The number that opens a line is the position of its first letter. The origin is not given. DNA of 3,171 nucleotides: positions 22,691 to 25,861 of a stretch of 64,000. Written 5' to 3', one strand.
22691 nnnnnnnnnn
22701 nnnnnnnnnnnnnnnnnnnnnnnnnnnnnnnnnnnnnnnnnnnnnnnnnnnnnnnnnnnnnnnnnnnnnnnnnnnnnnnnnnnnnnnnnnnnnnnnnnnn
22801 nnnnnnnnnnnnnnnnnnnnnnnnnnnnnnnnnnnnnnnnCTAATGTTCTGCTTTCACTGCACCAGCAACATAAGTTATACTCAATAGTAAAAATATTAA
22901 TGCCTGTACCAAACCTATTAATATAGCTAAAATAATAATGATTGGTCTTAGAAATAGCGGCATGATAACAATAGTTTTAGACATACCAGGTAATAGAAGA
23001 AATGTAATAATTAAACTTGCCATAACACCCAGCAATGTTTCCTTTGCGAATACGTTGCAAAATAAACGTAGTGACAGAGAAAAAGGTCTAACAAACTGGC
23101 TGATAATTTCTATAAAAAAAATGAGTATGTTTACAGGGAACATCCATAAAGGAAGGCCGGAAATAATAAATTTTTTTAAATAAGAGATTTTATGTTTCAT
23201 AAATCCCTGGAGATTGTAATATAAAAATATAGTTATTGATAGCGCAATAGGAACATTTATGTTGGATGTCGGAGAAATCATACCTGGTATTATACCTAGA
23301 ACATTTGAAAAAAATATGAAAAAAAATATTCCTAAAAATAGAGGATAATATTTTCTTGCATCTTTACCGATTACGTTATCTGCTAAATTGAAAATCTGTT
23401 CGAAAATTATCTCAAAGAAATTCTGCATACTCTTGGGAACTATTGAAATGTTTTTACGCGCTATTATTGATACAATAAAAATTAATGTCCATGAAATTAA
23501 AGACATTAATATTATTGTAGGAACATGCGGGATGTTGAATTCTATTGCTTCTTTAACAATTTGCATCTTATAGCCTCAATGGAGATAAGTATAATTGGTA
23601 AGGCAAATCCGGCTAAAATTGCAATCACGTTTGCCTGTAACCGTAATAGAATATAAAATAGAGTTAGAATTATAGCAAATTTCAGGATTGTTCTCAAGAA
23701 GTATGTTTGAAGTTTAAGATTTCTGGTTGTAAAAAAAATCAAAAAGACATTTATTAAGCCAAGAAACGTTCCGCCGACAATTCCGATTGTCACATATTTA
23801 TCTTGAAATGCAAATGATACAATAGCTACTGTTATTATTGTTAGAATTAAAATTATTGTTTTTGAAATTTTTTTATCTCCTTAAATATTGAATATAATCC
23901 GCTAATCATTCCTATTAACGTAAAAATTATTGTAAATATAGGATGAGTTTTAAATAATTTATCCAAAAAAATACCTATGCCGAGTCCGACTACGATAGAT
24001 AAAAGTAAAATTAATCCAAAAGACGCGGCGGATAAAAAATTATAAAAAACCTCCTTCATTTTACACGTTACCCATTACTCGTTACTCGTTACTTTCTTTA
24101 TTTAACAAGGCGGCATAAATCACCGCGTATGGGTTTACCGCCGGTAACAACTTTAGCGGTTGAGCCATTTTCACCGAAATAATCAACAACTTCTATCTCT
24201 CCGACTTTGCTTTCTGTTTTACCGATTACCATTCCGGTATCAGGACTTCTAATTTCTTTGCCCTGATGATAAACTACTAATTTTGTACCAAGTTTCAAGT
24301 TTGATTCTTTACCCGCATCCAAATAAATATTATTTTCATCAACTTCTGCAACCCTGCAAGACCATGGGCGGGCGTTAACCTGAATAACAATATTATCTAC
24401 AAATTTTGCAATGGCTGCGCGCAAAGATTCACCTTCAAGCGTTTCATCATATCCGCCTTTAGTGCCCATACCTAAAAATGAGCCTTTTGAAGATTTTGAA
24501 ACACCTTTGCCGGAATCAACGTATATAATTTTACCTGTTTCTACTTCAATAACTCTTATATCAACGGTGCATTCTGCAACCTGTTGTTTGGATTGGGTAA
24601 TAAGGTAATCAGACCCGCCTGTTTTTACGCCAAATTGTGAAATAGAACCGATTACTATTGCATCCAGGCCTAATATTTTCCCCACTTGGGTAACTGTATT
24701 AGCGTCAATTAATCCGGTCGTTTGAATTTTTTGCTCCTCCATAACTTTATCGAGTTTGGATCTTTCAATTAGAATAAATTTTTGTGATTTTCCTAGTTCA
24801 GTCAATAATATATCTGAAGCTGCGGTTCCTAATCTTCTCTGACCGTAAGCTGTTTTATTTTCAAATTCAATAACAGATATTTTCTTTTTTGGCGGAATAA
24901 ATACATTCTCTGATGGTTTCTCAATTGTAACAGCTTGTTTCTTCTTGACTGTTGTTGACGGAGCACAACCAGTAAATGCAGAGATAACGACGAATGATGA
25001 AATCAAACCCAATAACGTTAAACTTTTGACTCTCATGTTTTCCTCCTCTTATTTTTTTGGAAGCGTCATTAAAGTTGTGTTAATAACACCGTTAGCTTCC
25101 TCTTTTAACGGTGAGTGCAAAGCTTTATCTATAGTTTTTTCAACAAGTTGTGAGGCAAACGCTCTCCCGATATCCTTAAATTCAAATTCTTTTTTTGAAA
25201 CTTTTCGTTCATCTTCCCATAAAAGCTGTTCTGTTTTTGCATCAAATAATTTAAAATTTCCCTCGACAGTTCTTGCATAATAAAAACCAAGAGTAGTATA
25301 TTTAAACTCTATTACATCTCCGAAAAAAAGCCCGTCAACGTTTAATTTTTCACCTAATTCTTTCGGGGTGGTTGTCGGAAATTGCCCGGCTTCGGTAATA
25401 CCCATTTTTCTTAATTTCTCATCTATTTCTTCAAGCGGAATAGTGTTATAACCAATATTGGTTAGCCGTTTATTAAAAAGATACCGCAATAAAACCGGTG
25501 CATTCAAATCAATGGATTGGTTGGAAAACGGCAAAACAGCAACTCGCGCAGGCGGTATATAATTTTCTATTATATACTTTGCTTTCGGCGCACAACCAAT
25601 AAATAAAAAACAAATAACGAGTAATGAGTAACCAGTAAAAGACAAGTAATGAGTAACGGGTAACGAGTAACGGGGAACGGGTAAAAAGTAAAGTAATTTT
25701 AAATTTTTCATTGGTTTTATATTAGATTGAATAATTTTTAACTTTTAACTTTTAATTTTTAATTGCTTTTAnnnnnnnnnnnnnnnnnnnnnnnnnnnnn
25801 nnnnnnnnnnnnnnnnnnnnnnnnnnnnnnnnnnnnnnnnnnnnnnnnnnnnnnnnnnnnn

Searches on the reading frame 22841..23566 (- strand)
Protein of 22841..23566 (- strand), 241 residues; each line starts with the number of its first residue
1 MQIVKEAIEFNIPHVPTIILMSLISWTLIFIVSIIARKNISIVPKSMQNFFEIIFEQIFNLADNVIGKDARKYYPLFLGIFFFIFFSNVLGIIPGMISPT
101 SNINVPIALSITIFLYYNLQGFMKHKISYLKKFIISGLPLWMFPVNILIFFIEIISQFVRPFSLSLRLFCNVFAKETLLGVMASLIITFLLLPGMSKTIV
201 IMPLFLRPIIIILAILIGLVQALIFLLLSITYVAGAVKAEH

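Call 92: search_protein_families(library=pfam, proteins=[window:22841-23566:-], max_evalue=0.00001)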
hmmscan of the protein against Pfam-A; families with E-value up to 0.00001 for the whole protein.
window:22841-23566:- (241 aa): 1 family
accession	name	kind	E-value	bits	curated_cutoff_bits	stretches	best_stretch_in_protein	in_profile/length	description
PF00119.25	ATP-synt_A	-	4.2e-51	174.3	33.9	1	19-233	1-216/217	ATP synthase A chain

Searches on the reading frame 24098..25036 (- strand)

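Call 92: search_protein_families(library=pfam, proteins=[window:24098-25036:-], max_evalue=0.00001)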
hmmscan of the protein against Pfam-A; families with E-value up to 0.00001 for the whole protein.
window:24098-25036:- (312 aa): 2 families
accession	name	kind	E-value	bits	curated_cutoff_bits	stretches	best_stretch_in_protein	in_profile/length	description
PF03783.19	CsgG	-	1.2e-32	113.3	20.8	1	50-222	9-199/210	Curli production assembly/transport component CsgG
PF13036.11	LpoB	-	1.9e-07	31.5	22.3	1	73-175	50-144/147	Peptidoglycan-synthase activator LpoB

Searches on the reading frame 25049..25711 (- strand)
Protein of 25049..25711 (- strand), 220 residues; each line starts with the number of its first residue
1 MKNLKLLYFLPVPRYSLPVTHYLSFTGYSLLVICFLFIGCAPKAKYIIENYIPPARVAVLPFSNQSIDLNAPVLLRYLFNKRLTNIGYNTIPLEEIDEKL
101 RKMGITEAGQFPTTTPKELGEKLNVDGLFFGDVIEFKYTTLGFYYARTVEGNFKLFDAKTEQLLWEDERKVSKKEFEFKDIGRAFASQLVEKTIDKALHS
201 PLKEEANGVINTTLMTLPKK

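Call 92: search_protein_families(library=pfam, proteins=[window:25049-25711:-], max_evalue=0.00001)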
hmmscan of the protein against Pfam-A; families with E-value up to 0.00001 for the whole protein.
window:25049-25711:- (220 aa): 1 family
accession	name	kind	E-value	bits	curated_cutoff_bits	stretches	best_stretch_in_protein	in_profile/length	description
PF05643.16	GNA1162-like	-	1.7e-12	47.7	25.9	1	54-200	11-155/185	Putative lipoprotein GNA1162-like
